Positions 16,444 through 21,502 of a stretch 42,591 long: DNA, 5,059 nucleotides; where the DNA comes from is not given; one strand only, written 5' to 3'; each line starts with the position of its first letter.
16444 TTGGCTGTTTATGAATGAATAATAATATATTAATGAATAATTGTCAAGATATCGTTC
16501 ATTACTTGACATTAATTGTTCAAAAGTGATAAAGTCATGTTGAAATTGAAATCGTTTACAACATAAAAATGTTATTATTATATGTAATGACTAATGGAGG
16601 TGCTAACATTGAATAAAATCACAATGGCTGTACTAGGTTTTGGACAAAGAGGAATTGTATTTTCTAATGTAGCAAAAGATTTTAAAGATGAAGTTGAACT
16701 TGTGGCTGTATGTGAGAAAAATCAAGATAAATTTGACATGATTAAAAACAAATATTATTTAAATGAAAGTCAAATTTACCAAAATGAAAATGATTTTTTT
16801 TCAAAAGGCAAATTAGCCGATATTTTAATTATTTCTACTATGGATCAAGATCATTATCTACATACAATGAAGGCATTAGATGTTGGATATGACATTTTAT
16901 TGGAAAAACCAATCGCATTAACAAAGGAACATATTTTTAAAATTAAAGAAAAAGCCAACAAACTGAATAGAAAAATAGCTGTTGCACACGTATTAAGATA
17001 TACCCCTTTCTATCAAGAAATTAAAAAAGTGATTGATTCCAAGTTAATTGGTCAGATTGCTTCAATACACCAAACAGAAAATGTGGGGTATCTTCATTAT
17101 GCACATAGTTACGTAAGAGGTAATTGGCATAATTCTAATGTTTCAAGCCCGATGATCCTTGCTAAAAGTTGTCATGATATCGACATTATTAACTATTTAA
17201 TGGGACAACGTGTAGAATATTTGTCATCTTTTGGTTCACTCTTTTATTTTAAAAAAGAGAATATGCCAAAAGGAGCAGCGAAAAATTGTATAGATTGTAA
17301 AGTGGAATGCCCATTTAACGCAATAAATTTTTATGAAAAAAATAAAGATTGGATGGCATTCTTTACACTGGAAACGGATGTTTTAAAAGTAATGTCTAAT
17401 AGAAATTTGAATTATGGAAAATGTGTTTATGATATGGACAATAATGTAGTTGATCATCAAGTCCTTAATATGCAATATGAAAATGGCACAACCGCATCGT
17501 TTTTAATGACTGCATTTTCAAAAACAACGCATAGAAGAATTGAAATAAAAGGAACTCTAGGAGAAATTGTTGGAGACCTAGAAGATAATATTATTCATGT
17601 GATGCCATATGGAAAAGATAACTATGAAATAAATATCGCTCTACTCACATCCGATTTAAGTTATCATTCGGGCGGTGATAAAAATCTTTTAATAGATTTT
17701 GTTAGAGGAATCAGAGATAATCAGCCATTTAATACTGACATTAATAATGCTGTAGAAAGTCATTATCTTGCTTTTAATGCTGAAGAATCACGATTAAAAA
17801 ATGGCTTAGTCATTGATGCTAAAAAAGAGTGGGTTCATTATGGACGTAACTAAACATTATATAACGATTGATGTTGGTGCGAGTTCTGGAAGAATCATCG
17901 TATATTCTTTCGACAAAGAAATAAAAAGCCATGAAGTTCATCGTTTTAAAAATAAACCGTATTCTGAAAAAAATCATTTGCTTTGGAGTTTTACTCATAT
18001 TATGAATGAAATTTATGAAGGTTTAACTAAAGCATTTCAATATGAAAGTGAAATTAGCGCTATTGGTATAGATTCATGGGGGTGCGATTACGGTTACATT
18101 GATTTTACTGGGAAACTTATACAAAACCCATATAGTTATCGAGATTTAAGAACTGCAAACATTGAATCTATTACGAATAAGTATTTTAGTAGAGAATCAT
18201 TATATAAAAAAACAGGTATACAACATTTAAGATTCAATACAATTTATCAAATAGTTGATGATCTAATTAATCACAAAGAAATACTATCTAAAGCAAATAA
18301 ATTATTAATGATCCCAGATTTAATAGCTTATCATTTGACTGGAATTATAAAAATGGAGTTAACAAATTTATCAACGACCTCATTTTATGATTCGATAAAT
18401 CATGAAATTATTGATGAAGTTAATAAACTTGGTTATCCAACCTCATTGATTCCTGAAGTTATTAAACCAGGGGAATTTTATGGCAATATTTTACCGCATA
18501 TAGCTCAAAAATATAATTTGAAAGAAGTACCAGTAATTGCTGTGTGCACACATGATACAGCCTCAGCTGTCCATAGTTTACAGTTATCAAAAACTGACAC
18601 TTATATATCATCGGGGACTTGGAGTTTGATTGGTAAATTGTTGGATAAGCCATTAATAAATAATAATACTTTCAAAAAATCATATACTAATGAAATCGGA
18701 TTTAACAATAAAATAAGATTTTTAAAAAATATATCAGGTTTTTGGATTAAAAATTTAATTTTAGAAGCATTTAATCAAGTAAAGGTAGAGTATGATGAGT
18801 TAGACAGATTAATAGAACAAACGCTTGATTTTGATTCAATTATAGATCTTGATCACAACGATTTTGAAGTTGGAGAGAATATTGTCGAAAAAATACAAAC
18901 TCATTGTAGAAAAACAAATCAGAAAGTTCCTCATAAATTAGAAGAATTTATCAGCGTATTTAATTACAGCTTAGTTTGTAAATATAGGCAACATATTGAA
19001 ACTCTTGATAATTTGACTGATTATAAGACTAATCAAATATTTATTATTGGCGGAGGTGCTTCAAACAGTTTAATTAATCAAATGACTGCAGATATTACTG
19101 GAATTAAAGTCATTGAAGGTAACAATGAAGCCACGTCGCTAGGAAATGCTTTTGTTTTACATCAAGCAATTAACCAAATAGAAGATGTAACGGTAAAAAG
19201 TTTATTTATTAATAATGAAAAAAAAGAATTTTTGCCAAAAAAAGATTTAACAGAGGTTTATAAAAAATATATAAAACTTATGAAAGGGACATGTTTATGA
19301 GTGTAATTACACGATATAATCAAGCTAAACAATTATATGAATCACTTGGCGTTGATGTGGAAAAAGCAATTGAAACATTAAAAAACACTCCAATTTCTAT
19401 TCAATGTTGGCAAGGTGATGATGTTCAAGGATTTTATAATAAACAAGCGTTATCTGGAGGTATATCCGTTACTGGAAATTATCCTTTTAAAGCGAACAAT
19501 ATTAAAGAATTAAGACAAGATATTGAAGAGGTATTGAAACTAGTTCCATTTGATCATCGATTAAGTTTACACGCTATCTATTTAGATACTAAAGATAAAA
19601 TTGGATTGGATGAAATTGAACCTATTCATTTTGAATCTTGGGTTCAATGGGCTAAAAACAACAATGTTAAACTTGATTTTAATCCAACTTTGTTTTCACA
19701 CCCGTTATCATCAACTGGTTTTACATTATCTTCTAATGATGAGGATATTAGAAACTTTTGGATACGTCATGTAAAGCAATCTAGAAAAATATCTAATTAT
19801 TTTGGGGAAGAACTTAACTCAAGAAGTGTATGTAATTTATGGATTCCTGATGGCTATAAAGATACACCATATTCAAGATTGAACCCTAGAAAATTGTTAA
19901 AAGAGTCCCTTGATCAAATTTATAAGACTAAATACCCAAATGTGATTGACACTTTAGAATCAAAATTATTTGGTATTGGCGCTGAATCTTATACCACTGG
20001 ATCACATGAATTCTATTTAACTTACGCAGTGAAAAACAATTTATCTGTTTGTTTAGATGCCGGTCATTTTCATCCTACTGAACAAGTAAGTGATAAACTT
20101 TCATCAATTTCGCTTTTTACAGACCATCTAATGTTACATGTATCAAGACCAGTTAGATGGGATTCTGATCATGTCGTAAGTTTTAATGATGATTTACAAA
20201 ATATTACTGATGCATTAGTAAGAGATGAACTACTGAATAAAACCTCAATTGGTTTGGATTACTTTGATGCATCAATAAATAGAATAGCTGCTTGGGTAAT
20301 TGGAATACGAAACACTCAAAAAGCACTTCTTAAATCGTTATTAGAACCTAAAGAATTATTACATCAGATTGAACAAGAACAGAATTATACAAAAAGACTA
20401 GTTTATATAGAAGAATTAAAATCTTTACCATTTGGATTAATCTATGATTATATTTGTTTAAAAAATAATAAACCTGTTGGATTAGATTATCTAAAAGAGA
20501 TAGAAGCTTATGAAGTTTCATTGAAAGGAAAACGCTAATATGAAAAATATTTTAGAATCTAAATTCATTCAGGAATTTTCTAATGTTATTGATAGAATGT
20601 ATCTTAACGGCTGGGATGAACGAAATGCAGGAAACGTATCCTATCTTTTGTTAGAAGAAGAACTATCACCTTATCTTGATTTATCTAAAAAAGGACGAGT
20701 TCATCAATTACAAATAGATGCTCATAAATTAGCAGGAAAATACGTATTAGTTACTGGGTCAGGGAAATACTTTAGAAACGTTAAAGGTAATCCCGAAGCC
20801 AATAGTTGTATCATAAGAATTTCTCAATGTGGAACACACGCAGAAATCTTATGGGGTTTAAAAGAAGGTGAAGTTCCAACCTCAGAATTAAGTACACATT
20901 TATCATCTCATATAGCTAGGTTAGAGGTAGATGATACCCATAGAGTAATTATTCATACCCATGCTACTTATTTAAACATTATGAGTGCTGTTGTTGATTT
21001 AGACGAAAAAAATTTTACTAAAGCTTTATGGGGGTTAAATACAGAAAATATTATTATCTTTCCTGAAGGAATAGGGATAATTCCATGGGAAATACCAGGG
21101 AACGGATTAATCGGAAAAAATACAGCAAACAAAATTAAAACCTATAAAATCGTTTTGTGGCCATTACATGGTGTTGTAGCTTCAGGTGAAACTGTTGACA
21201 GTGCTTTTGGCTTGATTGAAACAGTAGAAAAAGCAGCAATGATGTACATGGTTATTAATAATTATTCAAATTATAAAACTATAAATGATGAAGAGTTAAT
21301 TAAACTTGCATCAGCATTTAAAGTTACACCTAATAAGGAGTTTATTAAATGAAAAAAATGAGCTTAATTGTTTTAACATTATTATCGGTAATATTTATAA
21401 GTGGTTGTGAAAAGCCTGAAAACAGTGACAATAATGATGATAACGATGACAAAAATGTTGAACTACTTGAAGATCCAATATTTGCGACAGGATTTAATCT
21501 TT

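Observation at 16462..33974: A 17.5-kb DeoR-linked rhamnose / alpha-glucosyl-rhamnoside foraging locus with no recognisable extracellular depolymerase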

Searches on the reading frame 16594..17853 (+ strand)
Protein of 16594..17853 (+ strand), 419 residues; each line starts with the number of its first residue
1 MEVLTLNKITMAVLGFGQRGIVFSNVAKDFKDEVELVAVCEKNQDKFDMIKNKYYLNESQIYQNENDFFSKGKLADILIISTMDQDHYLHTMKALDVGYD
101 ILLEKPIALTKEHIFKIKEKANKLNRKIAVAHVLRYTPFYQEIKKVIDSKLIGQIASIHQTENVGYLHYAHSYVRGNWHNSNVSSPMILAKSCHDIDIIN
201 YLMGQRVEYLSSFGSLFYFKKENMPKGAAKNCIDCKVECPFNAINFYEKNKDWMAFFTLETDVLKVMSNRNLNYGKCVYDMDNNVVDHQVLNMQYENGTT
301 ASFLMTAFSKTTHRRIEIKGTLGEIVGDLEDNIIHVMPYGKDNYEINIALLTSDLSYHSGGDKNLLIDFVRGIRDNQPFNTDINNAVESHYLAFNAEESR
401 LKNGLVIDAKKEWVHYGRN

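Call 4: search_protein_families(library=pfam, proteins=[window:16594-17853:+], max_evalue=0.01)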
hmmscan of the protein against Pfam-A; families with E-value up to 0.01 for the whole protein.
window:16594-17853:+ (419 aa): 3 families
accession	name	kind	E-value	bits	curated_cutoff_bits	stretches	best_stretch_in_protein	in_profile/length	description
PF01408.29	GFO_IDH_MocA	-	8e-14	52.8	24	1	10-132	2-120/120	Oxidoreductase family, NAD-binding Rossmann fold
PF22725.1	GFO_IDH_MocA_C3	-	4e-12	46.6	27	1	140-325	1-123/124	GFO/IDH/MocA C-terminal domain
PF02894.22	GFO_IDH_MocA_C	-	6.7e-11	42.8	22.9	1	144-390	1-200/218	Oxidoreductase family, C-terminal alpha/beta domain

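Call 6: search_protein_families(library=ncbifam, proteins=[window:16594-17853:+], max_evalue=0.01)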
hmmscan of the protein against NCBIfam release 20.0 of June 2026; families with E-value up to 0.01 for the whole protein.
window:16594-17853:+ (419 aa): 9 families
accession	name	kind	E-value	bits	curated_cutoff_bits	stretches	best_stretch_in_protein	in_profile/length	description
NF040723.1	UDP-GlcNAcDh_Arch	equivalog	1.3e-23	84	450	1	11-209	3-183/302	UDP-N-acetylglucosamine 3-dehydrogenase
TIGR04380.1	myo_inos_iolG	equivalog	1.5e-22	79.9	355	1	9-215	2-197/330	inositol 2-dehydrogenase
NF052679.1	InsChiInosDhIolG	equivalog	1.3e-13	50.7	540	1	10-162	4-155/343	bifunctional inositol 2-dehydrogenase/D-chiro-inositol 1-dehydrogenase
NF058563.1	BT_2159_fam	equivalog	1.2e-10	41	650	1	9-180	1-162/350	disaccharide 3-dehydrogenase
NF052479.1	LevoglcsnDh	equivalog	2.9e-10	39.4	650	1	75-208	74-207/386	levoglucosan dehydrogenase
NF008607.0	PRK11579.1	subfamily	2.4e-09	36.7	330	1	7-160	3-150/346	oxidoreductase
NF041392.1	XylDh_Gfo6_Halo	equivalog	1.3e-06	27.4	350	1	8-162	16-170/350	D-xylose 1-dehydrogenase Gfo6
NF007574.0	PRK10206.1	equivalog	8e-05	21.8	352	1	74-159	65-150/345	oxidoreductase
NF058561.1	BT_2158_fam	equivalog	9.4e-05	21.2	750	1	8-159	35-181/487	glycoside 3-dehydrogenase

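Call 75: search_solved_structures(query=window:16609-17853:+, max_evalue=0.00001)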
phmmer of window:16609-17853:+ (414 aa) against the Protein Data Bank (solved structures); distinct sequences matched with E-value up to 0.00001: 22.
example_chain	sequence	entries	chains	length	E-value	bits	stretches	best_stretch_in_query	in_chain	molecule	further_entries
3mz0_A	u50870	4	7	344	9.5e-12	47.6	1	6-157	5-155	Inositol 2-dehydrogenase/D-chiro-inositol 3-dehydrogenase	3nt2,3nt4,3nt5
4l9r_A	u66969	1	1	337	9.8e-12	47.5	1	5-157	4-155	Inositol 2-dehydrogenase/D-chiro-inositol 3-dehydrogenase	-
4l8v_A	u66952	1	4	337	9.8e-12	47.5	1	5-157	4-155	Inositol 2-dehydrogenase/D-chiro-inositol 3-dehydrogenase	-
3nto_A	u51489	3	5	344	8.9e-11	44.4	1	6-157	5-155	Inositol 2-dehydrogenase/D-chiro-inositol 3-dehydrogenase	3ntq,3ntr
3evn_A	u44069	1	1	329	1e-10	44.2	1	29-157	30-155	Oxidoreductase, Gfo/Idh/MocA family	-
3gdo_A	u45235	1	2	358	3e-09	39.3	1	3-199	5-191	Uncharacterized oxidoreductase yvaA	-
3db2_A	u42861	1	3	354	3.2e-09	39.2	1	2-220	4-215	putative NADPH-dependent oxidoreductase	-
3gfg_A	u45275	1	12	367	3.5e-09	39.1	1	3-199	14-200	Uncharacterized oxidoreductase yvaA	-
3ec7_A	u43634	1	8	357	8e-09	37.9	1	8-168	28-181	Putative Dehydrogenase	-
3e18_A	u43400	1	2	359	9.1e-09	37.8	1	4-207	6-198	oxidoreductase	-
4mkx_A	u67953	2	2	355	4.6e-08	35.4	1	4-209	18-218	Inositol dehydrogenase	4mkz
4n54_A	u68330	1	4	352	4.8e-08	35.4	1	4-209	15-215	Inositol dehydrogenase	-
3moi_A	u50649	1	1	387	7.4e-08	34.7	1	3-207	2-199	Probable dehydrogenase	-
3cea_A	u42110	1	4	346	1.6e-07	33.6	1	5-201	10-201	Myo-inositol 2-dehydrogenase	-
6o15_A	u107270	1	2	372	2.2e-07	33.2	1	60-209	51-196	Uncharacterized oxidoreductase YjhC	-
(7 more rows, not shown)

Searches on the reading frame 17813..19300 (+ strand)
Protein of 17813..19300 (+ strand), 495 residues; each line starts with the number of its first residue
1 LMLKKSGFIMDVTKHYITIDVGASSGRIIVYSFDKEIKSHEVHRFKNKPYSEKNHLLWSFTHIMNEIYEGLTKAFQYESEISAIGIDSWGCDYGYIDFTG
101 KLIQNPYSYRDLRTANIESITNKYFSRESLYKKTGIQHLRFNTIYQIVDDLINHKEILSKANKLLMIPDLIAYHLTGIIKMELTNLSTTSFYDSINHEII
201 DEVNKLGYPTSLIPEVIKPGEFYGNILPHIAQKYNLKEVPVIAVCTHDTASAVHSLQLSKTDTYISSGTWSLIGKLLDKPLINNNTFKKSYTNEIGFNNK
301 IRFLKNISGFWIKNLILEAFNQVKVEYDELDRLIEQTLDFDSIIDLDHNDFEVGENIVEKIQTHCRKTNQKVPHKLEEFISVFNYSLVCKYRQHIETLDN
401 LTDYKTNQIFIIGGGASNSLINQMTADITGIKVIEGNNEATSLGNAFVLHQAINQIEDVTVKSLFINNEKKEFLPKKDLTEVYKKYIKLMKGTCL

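Call 4: search_protein_families(library=pfam, proteins=[window:17813-19300:+], max_evalue=0.01)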
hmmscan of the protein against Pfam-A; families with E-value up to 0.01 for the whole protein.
window:17813-19300:+ (495 aa): 2 families
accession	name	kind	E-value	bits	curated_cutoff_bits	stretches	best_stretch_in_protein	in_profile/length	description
PF00370.27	FGGY_N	-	9.3e-27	94.6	28.8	1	16-253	2-243/245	FGGY family of carbohydrate kinases, N-terminal domain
PF02782.22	FGGY_C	-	5.4e-22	79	27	1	264-447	2-192/198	FGGY family of carbohydrate kinases, C-terminal domain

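Call 6: search_protein_families(library=ncbifam, proteins=[window:17813-19300:+], max_evalue=0.01)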
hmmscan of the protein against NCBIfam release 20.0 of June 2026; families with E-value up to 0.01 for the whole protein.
window:17813-19300:+ (495 aa): 12 families
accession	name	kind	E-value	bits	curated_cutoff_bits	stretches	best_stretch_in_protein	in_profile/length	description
TIGR02627.1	rhamnulo_kin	equivalog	8.9e-116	387.1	527.95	1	18-464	2-446/454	rhamnulokinase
NF007925.0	PRK10640.1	equivalog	1.8e-97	326.8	639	1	13-486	3-475/489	rhamnulokinase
TIGR02628.1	fuculo_kin_coli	equivalog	1.1e-35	123.5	470.9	1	17-475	4-464/465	L-fuculokinase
TIGR01312.1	XylB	equivalog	2.2e-28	99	380.25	2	18-279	2-268/481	xylulokinase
NF008187.0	PRK10939.1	equivalog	5e-18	65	528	2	63-268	58-265/521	autoinducer-2 kinase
TIGR01311.1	glycerol_kin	equivalog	5.1e-18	64.7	590.35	2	17-262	4-257/496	glycerol kinase GlpK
NF000756.0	PRK00047.1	subfamily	2.6e-14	52.4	498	2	14-260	5-259/502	glycerol kinase GlpK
TIGR01314.1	gntK_FGGY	equivalog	1.8e-11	43.3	648.55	2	17-284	3-274/505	gluconokinase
NF011601.0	PRK15027.1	equivalog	3.8e-10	38.8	912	1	16-269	2-255/484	xylulokinase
NF003154.0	PRK04123.1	equivalog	6.8e-07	28.4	428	1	405-486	442-526/554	ribulokinase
TIGR01315.1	5C_CHO_kinase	subfamily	3e-06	26.2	408.7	1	387-482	426-522/541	FGGY family pentulose kinase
TIGR01234.1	L-ribulokinase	equivalog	0.00091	18.1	583.25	0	405-485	435-518/536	ribulokinase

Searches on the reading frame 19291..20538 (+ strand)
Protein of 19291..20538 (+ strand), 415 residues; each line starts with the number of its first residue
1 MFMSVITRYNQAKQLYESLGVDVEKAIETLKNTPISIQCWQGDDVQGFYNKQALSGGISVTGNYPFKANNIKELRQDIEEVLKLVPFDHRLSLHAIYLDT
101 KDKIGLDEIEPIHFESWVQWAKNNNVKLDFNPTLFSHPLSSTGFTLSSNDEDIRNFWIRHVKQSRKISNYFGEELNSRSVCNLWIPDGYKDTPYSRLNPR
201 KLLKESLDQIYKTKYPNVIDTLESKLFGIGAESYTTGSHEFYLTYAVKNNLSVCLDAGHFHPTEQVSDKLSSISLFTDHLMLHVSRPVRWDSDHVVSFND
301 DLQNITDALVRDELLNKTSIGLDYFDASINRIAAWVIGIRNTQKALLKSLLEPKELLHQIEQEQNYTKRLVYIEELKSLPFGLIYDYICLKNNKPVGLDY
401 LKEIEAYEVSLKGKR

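Call 4: search_protein_families(library=pfam, proteins=[window:19291-20538:+], max_evalue=0.01)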
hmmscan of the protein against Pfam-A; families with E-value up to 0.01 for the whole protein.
window:19291-20538:+ (415 aa): 1 family
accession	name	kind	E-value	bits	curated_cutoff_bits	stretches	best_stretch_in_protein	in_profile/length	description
PF06134.17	RhaA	-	7.9e-186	618.7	22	1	3-414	1-416/417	L-rhamnose isomerase (RhaA)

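Call 87: search_protein_families(library=ncbifam, proteins=[window:19297-20538:+], max_evalue=0.00001)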
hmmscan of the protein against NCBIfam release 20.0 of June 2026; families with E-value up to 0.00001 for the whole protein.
window:19297-20538:+ (413 aa): 2 families
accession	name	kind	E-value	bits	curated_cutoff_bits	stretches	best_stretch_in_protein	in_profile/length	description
NF002203.0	PRK01076.1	equivalog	4.7e-189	628.8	572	1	3-413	5-418/419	L-rhamnose isomerase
TIGR01748.1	rhaA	equivalog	3e-183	609.7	584.95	1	5-412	3-413/414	L-rhamnose isomerase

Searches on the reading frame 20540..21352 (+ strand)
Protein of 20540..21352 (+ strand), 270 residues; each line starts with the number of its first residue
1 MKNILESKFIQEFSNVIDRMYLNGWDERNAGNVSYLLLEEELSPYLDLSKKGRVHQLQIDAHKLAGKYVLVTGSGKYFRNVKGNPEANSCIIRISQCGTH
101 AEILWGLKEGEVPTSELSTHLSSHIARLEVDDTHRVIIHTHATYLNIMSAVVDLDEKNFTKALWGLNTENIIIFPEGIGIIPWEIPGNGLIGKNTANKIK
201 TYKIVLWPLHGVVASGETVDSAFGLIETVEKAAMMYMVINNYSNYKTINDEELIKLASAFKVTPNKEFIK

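Call 4: search_protein_families(library=pfam, proteins=[window:20540-21352:+], max_evalue=0.01)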
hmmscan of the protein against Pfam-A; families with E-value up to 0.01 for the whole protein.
window:20540-21352:+ (270 aa): 1 family
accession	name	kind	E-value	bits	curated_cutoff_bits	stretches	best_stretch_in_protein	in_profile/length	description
PF00596.27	Aldolase_II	-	7.8e-26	91.5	22.2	1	13-236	3-182/183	Class II Aldolase and Adducin N-terminal domain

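Call 6: search_protein_families(library=ncbifam, proteins=[window:20540-21352:+], max_evalue=0.01)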
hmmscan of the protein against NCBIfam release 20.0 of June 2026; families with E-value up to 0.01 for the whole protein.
window:20540-21352:+ (270 aa): 15 families
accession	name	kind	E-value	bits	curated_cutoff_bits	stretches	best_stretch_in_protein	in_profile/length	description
TIGR02624.1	rhamnu_1P_ald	equivalog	2e-102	342.1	400.95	1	1-268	1-269/270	rhamnulose-1-phosphate aldolase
NF002963.0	PRK03634.1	equivalog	2.6e-99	331.7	170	1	1-269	1-272/274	rhamnulose-1-phosphate aldolase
NF043034.1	OxoTetrPhDc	equivalog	1.5e-13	51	250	1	109-253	66-201/205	3-oxo-tetronate 4-phosphate decarboxylase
NF005302.0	PRK06833.1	equivalog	1.5e-10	40.9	264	1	111-261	71-208/214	L-fuculose-phosphate aldolase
NF006413.0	PRK08660.1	equivalog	2.4e-08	34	203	1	106-240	55-178/184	aldolase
NF006208.0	PRK08333.1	equivalog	1.1e-07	31.7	267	1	113-237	69-181/189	aldolase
NF005984.0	PRK08087.1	subfamily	2.1e-07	30.9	264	1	108-258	65-204/215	L-fuculose-phosphate aldolase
TIGR01086.1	fucA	equivalog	7.4e-06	25.8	400.25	1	108-251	64-195/214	L-fuculose-phosphate aldolase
NF005123.0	PRK06557.1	subfamily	2.8e-05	23.9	251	1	120-258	82-214/223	L-ribulose-5-phosphate 4-epimerase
NF040649.1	FucA_Meth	equivalog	6.2e-05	23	250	1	112-239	64-176/179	L-fuculose phosphate aldolase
NF005689.0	PRK07490.1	equivalog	0.00033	19.9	260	1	192-239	152-199/248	hypothetical protein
NF005484.0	PRK07090.1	equivalog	0.00043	19.7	261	1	136-266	117-239/260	aldolase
NF053831.1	RU1PAldHalo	equivalog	0.00051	19.6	300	0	208-260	151-203/208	ribulose-1-phosphate aldolase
NF004855.0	PRK06208.1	subfamily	0.0011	18.2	255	1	138-252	133-240/274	class II aldolase/adducin family protein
NF005451.0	PRK07044.1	subfamily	0.0032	16.5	207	0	199-257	166-224/256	aldolase II superfamily protein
